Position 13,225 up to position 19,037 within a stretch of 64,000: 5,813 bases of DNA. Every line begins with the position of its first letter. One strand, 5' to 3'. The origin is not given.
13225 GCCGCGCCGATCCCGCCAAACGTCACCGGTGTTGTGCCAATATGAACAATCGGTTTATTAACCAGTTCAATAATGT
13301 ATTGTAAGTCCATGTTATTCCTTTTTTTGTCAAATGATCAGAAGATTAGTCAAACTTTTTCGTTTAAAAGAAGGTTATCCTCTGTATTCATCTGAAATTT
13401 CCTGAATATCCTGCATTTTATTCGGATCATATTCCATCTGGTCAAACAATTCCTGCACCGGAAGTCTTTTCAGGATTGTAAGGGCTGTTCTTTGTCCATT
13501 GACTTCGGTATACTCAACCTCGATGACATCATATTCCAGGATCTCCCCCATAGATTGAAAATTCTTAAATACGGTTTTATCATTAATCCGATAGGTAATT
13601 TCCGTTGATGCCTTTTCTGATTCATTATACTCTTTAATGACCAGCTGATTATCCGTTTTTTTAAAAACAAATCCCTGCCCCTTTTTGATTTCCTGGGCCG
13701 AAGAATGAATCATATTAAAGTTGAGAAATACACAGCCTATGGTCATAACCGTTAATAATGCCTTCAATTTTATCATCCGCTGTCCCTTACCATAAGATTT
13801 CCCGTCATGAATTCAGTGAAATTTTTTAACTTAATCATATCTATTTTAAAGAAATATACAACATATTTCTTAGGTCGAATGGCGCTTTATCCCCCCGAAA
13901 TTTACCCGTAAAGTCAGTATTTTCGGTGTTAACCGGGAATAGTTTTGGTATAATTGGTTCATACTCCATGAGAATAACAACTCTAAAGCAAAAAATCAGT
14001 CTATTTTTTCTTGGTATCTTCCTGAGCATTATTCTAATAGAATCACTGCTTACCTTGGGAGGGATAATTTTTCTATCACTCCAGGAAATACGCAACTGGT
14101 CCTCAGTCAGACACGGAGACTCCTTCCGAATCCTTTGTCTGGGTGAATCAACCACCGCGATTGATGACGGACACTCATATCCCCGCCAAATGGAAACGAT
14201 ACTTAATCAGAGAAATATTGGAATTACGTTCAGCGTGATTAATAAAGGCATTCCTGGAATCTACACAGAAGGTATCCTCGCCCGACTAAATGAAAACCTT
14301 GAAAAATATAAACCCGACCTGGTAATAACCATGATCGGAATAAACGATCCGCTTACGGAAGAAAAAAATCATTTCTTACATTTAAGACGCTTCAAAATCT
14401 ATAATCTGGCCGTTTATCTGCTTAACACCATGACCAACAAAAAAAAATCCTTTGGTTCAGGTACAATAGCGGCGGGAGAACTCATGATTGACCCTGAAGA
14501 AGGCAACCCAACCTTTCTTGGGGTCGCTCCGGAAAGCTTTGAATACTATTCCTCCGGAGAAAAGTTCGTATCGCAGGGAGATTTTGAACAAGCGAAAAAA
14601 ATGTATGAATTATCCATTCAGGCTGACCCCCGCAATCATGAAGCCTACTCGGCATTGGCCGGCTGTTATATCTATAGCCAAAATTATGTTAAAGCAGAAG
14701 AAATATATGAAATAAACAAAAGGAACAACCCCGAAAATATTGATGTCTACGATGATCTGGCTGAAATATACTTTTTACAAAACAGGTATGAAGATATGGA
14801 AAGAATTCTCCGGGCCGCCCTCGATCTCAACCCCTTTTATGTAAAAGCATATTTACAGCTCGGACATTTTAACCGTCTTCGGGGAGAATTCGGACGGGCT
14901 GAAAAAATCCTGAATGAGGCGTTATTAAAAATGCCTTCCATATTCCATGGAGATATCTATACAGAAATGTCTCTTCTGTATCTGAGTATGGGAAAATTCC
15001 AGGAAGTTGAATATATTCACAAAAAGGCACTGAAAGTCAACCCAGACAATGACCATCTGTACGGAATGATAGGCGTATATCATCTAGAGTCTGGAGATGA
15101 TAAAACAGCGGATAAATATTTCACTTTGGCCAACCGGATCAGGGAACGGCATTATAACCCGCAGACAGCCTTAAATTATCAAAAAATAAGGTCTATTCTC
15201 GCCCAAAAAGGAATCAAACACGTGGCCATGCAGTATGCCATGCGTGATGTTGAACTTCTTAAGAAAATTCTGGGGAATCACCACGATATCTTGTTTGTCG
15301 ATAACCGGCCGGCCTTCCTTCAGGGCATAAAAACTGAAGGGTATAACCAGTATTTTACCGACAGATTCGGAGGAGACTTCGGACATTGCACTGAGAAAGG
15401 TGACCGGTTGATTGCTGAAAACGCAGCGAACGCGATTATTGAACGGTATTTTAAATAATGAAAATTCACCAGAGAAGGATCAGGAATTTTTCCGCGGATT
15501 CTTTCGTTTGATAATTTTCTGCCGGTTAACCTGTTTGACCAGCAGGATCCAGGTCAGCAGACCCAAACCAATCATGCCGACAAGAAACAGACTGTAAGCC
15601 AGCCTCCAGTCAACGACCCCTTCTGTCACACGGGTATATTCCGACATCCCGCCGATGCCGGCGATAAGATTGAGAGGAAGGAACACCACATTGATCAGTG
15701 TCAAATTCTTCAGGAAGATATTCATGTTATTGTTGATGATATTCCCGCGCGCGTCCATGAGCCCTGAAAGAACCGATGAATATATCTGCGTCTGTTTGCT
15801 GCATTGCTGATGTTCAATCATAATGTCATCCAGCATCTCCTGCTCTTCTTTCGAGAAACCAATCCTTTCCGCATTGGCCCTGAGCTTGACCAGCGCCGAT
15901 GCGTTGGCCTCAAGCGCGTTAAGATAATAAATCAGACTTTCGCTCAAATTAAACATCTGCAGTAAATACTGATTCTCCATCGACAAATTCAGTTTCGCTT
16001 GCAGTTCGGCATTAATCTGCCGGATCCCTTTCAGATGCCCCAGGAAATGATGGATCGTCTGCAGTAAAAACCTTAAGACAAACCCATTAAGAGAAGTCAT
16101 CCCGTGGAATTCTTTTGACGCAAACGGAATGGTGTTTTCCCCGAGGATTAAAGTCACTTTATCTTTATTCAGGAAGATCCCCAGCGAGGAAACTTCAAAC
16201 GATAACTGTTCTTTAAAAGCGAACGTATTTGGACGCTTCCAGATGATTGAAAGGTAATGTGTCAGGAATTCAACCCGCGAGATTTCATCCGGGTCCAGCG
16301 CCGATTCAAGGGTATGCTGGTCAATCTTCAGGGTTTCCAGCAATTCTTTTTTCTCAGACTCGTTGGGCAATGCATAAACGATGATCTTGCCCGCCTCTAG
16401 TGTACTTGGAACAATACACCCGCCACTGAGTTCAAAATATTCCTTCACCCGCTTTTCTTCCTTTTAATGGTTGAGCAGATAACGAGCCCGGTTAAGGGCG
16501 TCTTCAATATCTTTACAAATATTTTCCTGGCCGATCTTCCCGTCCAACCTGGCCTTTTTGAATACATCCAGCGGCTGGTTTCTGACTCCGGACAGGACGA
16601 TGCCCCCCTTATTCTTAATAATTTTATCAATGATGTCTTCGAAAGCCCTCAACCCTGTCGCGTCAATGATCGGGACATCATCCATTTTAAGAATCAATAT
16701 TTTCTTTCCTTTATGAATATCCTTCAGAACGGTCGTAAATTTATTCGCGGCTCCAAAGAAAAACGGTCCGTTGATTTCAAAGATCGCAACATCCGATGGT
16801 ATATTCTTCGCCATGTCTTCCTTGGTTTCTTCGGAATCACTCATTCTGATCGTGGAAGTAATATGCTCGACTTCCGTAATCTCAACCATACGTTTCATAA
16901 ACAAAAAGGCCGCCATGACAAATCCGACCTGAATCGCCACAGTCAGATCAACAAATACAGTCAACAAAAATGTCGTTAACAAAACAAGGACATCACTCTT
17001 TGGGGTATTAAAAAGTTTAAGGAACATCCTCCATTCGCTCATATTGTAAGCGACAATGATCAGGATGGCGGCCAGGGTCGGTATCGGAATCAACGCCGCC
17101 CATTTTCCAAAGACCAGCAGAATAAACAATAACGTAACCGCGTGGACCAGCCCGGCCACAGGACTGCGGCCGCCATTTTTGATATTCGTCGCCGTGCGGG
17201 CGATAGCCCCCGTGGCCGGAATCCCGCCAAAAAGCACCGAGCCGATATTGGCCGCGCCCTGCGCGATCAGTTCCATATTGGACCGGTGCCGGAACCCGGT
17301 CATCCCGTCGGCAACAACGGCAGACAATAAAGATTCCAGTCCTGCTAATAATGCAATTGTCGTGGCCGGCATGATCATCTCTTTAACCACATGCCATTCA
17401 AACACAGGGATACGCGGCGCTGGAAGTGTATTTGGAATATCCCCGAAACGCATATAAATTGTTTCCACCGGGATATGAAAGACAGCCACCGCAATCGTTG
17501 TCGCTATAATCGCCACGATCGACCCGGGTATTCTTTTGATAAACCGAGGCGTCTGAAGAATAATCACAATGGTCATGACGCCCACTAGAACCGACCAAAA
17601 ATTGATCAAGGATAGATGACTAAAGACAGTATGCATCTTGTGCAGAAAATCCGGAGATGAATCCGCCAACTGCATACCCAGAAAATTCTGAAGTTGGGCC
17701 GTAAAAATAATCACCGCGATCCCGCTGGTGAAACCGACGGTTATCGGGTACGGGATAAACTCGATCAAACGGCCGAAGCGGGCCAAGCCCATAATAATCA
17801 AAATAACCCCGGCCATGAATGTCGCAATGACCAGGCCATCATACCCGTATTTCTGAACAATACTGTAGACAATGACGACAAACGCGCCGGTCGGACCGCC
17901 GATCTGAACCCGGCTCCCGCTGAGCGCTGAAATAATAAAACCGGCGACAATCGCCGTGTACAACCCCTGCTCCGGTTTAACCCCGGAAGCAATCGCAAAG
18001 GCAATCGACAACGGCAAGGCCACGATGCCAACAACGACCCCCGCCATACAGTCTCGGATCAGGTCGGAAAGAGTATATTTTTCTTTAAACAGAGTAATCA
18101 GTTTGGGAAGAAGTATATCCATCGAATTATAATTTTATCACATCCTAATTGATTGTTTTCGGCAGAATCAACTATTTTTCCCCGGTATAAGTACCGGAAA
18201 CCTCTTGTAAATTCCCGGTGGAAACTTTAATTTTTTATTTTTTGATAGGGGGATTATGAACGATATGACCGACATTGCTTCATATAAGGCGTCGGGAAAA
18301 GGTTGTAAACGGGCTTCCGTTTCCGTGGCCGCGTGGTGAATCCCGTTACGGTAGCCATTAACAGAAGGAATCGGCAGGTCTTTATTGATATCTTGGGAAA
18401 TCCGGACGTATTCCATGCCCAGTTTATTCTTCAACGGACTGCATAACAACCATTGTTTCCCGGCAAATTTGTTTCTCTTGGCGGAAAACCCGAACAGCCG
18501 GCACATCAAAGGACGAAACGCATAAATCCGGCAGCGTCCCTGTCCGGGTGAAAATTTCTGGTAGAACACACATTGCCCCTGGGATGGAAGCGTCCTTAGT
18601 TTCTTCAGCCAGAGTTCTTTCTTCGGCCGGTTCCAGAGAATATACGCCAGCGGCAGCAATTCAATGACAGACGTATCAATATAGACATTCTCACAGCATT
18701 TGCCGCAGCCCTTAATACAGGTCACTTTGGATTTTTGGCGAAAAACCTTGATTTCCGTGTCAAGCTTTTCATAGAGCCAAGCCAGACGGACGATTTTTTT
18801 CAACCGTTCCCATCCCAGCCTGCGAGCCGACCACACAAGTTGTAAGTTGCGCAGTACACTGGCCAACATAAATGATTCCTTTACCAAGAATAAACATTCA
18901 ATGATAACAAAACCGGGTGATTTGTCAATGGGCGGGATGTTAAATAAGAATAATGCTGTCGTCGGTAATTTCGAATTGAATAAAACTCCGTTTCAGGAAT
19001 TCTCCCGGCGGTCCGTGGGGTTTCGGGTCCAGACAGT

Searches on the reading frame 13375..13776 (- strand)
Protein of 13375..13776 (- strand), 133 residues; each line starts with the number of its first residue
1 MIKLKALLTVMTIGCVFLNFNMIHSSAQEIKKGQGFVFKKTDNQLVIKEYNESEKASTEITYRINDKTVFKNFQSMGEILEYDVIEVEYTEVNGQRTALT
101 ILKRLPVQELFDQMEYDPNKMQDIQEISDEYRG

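Call 45: search_protein_families(library=pfam, proteins=[window:13375-13776:-], max_evalue=0.001)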
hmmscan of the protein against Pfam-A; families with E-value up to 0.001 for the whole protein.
window:13375-13776:- (133 aa): 1 family
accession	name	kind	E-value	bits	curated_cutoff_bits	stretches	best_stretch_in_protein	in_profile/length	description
PF18914.6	DUF5666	-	0.00053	20.7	27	1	46-101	13-59/60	Domain of unknown function (DUF5666)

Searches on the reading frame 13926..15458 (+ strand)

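Call 45: search_protein_families(library=pfam, proteins=[window:13926-15458:+], max_evalue=0.001)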
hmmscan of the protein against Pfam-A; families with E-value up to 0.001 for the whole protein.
window:13926-15458:+ (510 aa): 18 families
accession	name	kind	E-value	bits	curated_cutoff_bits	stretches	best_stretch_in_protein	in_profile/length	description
PF14559.12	TPR_19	-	3e-18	66.3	25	1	215-261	2-48/68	Tetratricopeptide repeat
PF13431.12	TPR_17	-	5.6e-15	54.7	24.4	0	296-326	3-33/34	Tetratricopeptide repeat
PF13181.12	TPR_8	-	8.8e-14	50.9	25.7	0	273-303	2-32/34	Tetratricopeptide repeat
PF13428.12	TPR_14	-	1.5e-13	50.4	23.5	1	273-313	2-42/44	Tetratricopeptide repeat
PF07719.23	TPR_2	-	6.3e-13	48.2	27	0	209-237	6-34/34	Tetratricopeptide repeat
PF00515.34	TPR_1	-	3.8e-11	42.7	27.8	0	350-375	9-34/34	Tetratricopeptide repeat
PF13424.12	TPR_12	-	1.5e-10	41.6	30.1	0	308-371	5-74/77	Tetratricopeptide repeat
PF13432.12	TPR_16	-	5.9e-10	39.9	32.7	0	214-263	7-56/65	Tetratricopeptide repeat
PF13472.12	Lipase_GDSL_2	-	4.8e-09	37.4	32.9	1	71-143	1-76/178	GDSL-like Lipase/Acylhydrolase family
PF13176.12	TPR_7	-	5.9e-09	35.8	27.9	0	240-270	1-33/36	Tetratricopeptide repeat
PF13414.12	TPR_11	-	5.8e-08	32.7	26.8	0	211-245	1-35/42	TPR repeat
PF25182.1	NonGDSL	-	1.3e-07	31.6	80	1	59-141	20-106/220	Non-GDSL lipase-like family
PF23914.1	TPR_CcmH_CycH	-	2.7e-06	27.7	42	0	217-271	100-154/158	Cytochrome c-type biogenesis protein H TPR domain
PF25060.1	ARM_TT21_2nd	-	8.8e-06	25.8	27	0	289-339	205-255/270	Tetratricopeptide repeat protein 21 second ARM domain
PF13374.12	TPR_10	-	3.5e-05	24.1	27.5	0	274-301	4-31/42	Tetratricopeptide repeat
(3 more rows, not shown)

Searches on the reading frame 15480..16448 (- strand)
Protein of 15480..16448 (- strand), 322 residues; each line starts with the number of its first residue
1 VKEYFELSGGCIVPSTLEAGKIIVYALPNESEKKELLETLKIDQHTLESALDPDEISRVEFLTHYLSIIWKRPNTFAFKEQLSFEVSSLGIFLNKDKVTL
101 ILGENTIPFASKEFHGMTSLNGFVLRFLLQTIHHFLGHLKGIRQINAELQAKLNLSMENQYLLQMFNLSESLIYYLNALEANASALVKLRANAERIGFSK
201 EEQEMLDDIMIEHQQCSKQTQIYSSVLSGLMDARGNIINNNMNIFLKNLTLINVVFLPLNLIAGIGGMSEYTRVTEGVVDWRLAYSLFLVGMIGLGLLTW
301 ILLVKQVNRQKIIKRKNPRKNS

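Call 45: search_protein_families(library=pfam, proteins=[window:15480-16448:-], max_evalue=0.001)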
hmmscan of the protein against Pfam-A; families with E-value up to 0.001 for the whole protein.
window:15480-16448:- (322 aa): 1 family
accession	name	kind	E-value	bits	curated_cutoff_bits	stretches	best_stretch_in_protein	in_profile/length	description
PF01544.23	CorA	-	1.5e-26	93.9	27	1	26-303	10-290/292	CorA-like Mg2+ transporter protein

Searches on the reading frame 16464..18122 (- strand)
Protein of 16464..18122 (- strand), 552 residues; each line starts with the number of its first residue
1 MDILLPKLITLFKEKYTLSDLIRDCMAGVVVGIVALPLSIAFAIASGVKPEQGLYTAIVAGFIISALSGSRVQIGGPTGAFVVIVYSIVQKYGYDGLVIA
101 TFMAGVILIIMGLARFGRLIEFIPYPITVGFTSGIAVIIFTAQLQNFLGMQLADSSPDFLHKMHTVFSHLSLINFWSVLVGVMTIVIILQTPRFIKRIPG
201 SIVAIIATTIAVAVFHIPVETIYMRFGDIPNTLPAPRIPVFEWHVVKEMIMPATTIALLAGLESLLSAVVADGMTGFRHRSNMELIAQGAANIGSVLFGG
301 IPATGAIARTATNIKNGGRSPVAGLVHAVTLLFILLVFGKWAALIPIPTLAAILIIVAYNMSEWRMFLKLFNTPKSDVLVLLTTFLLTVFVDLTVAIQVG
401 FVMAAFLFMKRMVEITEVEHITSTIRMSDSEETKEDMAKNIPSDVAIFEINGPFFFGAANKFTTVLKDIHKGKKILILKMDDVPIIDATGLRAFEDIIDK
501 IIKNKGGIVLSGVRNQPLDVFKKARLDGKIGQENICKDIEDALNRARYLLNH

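Call 57: search_protein_families(library=pfam, proteins=[window:16464-18122:-], max_evalue=0.00001)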
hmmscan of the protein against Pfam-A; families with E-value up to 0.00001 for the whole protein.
window:16464-18122:- (552 aa): 2 families
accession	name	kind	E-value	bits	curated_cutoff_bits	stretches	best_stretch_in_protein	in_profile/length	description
PF00916.26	Sulfate_transp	-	6.5e-90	302.1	23.2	1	21-383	1-379/380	Sulfate permease family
PF01740.26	STAS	-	1.2e-16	60.8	22.6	1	440-542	5-106/106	STAS domain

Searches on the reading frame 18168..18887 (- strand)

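Call 57: search_protein_families(library=pfam, proteins=[window:18168-18887:-], max_evalue=0.00001)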
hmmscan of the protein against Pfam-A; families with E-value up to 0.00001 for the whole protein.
window:18168-18887:- (239 aa): 1 family
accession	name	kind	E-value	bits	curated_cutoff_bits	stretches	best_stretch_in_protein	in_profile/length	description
PF03692.20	CxxCxxCC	-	3.8e-10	40.8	23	1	57-138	2-73/85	Putative zinc- or iron-chelating domain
